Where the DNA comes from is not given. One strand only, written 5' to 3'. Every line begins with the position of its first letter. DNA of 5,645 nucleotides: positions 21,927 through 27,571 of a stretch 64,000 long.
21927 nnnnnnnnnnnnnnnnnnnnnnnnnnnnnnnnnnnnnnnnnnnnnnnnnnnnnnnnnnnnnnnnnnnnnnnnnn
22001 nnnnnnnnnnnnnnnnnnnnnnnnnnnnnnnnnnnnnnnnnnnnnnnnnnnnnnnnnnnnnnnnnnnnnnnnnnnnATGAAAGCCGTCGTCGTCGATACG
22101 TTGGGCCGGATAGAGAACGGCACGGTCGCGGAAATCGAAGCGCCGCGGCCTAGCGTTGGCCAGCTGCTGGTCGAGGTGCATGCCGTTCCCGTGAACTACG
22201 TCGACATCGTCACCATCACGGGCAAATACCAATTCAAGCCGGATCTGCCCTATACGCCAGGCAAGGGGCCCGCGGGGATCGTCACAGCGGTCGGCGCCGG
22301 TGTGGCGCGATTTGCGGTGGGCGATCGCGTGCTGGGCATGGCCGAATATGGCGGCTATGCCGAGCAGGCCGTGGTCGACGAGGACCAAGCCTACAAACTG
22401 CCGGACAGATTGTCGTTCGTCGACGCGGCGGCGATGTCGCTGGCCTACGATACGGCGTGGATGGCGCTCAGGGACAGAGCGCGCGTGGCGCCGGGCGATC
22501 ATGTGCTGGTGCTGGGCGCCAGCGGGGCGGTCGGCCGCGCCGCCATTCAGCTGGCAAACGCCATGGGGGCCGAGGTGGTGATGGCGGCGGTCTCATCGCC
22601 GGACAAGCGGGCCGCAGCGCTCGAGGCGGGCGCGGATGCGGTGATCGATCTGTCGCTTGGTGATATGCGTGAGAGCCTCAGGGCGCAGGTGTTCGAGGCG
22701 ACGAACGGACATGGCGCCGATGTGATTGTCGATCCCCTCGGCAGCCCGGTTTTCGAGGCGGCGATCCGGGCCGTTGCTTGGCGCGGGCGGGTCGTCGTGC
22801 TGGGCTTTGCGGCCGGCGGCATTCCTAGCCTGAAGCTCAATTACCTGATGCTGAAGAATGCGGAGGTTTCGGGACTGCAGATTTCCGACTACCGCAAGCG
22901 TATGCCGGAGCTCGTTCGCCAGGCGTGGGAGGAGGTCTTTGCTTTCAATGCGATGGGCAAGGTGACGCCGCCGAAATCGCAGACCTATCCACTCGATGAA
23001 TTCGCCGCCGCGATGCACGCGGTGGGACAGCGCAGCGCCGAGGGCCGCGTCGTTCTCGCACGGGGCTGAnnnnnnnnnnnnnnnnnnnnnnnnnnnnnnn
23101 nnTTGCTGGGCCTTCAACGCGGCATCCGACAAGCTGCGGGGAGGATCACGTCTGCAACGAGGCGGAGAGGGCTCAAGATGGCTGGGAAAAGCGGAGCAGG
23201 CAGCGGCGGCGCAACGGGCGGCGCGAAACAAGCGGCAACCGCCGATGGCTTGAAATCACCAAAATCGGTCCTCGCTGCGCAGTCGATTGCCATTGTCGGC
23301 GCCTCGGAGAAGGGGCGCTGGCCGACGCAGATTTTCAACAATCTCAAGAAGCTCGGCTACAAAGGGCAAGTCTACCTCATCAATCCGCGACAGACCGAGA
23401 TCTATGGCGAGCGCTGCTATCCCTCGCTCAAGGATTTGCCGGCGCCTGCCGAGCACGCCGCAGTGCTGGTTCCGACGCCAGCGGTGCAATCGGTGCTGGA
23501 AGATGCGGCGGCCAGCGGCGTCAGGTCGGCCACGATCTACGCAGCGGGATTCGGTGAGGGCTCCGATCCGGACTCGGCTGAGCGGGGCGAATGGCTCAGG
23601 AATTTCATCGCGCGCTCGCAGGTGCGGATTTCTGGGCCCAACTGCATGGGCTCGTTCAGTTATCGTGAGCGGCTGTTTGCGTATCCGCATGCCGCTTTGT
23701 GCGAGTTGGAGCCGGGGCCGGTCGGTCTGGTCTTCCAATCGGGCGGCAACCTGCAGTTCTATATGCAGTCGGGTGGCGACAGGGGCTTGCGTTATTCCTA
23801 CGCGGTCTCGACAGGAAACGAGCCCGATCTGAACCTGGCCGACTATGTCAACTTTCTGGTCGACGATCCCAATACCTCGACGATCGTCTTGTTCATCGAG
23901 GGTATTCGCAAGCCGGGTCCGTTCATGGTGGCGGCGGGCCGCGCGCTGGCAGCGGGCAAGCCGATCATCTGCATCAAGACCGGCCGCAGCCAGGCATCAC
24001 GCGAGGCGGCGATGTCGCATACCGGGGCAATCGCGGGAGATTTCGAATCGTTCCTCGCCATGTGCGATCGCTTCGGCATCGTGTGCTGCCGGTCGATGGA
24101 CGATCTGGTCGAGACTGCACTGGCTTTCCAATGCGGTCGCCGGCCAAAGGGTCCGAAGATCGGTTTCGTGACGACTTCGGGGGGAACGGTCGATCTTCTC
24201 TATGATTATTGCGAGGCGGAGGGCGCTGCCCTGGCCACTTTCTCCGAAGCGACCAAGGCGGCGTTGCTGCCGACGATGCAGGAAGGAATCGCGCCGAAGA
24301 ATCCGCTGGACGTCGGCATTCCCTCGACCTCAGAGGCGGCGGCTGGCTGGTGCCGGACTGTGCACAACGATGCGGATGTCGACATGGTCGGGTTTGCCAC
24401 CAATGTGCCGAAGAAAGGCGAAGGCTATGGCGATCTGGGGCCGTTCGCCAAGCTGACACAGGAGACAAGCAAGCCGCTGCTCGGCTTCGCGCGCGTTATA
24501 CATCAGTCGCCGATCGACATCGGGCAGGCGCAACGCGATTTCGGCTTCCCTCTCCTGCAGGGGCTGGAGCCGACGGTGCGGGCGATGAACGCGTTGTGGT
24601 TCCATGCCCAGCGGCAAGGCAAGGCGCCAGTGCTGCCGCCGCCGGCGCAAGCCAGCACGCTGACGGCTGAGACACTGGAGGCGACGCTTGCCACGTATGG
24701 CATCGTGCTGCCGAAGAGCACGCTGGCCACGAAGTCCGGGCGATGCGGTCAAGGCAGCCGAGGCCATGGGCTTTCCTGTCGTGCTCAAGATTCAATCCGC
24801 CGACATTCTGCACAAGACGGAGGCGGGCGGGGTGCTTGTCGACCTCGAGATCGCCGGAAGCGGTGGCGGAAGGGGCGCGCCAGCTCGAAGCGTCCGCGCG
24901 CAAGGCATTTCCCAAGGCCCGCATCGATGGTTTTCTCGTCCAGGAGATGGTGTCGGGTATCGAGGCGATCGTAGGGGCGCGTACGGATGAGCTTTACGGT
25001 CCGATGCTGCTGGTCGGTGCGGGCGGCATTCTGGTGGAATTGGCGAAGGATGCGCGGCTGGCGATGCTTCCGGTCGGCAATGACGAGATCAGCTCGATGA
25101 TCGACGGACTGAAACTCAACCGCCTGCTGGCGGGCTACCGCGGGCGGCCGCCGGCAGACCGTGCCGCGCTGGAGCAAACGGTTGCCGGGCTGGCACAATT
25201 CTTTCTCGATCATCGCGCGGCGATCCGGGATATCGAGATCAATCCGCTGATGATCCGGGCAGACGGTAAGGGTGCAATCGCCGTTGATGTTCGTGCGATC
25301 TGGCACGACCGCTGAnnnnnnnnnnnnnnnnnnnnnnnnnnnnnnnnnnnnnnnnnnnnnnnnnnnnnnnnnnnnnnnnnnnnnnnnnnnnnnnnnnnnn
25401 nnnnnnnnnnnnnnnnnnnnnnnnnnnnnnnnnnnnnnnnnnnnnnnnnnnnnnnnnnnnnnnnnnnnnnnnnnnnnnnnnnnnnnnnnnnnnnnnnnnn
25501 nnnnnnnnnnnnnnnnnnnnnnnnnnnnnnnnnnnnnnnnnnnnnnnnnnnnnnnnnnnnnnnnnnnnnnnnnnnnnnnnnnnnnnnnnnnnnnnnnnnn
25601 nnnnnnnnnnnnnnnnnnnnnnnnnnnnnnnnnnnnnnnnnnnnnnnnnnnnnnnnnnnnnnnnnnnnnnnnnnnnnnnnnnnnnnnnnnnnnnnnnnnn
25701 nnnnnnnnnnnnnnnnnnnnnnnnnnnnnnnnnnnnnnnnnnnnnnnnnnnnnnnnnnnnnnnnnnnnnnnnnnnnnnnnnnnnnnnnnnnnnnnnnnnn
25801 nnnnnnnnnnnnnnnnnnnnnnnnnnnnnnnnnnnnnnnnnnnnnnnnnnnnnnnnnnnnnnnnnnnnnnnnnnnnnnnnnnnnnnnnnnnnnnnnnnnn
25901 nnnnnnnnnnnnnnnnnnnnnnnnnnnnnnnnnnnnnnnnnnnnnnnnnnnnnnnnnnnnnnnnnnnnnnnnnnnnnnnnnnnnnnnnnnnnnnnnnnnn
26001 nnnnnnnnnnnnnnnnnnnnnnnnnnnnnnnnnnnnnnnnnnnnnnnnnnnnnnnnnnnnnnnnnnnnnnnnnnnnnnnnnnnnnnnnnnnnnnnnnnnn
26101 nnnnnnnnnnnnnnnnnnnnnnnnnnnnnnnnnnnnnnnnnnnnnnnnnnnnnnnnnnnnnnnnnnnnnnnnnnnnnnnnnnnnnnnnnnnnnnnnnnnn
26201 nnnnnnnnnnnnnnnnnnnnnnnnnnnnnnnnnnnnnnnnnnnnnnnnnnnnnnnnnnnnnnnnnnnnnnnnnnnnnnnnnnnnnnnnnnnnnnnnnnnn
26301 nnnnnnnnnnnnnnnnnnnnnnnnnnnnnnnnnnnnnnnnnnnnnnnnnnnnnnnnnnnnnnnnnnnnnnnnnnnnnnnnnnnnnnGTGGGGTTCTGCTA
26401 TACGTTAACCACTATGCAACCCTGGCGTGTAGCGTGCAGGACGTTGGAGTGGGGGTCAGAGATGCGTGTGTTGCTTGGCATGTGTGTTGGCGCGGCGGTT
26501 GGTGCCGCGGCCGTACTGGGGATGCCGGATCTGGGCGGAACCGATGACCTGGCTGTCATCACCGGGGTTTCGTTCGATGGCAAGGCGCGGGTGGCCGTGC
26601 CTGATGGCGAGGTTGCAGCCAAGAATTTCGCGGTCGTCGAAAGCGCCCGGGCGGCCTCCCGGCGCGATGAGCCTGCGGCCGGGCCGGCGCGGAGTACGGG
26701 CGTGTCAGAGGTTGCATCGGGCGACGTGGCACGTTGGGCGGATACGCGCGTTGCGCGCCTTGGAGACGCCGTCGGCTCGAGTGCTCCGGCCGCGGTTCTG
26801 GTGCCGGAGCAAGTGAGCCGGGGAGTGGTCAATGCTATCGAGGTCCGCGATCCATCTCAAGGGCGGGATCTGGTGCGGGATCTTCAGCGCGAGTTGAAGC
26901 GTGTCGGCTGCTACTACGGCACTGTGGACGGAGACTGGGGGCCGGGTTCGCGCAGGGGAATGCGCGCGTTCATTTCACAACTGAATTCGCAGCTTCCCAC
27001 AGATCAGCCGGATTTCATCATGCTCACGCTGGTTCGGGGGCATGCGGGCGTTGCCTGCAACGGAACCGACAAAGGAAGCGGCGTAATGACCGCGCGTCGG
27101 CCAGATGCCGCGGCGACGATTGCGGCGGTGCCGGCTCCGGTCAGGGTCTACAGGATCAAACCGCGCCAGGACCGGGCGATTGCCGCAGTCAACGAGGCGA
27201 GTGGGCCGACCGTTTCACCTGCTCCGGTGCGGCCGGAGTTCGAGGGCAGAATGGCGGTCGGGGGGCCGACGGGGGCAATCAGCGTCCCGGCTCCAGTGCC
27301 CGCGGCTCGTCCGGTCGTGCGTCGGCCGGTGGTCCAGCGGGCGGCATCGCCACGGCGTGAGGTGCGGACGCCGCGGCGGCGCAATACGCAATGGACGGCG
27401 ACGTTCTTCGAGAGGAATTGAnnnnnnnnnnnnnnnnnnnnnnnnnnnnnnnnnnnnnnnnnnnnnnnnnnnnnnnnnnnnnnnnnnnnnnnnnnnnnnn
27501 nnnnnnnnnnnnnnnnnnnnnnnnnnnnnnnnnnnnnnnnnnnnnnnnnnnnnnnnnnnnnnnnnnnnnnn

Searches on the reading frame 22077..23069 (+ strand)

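Call 92: search_protein_families(library=pfam, proteins=[window:22077-23069:+], max_evalue=0.0001)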
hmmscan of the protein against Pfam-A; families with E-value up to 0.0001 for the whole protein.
window:22077-23069:+ (330 aa): 3 families
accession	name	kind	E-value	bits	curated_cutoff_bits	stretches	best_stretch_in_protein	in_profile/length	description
PF00107.32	ADH_zinc_N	-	8.2e-27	94.1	31.8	1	151-282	1-126/129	Zinc-binding dehydrogenase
PF08240.17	ADH_N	-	1.2e-15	58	23.5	1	28-110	3-104/104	Alcohol dehydrogenase GroES-like domain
PF13602.12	ADH_zinc_N_2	-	1.3e-15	58.9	27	1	185-327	2-134/134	Zinc-binding dehydrogenase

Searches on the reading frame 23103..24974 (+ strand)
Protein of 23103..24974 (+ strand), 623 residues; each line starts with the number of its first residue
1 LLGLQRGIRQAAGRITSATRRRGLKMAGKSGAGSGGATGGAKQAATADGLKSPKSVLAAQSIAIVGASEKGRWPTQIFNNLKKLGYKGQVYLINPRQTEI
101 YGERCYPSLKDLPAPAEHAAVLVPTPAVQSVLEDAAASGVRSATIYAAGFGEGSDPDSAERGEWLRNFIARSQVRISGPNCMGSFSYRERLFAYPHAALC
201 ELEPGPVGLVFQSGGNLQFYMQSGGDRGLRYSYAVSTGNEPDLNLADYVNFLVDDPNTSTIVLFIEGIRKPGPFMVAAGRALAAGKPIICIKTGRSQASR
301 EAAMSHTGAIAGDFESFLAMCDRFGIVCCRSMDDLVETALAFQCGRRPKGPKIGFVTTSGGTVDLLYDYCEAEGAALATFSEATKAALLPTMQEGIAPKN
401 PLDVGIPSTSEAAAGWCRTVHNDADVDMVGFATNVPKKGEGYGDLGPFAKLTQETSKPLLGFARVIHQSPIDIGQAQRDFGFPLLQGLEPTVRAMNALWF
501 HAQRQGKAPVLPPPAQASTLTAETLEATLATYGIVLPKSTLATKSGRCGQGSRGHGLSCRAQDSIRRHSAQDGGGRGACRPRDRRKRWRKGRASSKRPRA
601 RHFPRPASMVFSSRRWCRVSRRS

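Call 92: search_protein_families(library=pfam, proteins=[window:23103-24974:+], max_evalue=0.0001)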
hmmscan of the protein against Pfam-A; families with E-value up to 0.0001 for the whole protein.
window:23103-24974:+ (623 aa): 3 families
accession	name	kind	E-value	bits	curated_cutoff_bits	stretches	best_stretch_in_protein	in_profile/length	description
PF13607.11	Succ_CoA_lig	-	1.1e-39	135.8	27.4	1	204-341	1-137/138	Succinyl-CoA ligase like flavodoxin domain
PF13380.12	CoA_binding_2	-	5.3e-16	59.5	22.8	1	61-183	2-112/116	CoA binding domain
PF02629.25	CoA_binding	-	1e-08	36.2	22.3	1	60-149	4-97/97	CoA binding domain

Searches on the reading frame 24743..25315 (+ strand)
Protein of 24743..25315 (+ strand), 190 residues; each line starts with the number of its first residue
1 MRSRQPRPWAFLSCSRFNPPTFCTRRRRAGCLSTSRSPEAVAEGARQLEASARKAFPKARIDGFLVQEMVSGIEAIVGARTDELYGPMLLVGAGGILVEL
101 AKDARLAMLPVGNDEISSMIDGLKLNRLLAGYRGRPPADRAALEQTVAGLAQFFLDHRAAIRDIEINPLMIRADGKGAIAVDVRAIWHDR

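Call 92: search_protein_families(library=pfam, proteins=[window:24743-25315:+], max_evalue=0.0001)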
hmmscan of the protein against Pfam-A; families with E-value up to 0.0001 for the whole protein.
window:24743-25315:+ (190 aa): 1 family
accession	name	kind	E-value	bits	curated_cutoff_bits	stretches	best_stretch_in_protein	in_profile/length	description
PF13549.11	ATP-grasp_5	-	3.9e-41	141.3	27.6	1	35-184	71-218/221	ATP-grasp domain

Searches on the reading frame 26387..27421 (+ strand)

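Call 92: search_protein_families(library=pfam, proteins=[window:26387-27421:+], max_evalue=0.0001)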
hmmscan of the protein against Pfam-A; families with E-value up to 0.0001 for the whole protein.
window:26387-27421:+ (344 aa): 1 family
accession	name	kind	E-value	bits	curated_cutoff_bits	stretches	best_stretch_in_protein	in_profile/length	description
PF01471.23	PG_binding_1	-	7.4e-05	23.3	23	0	161-195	3-37/57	Putative peptidoglycan binding domain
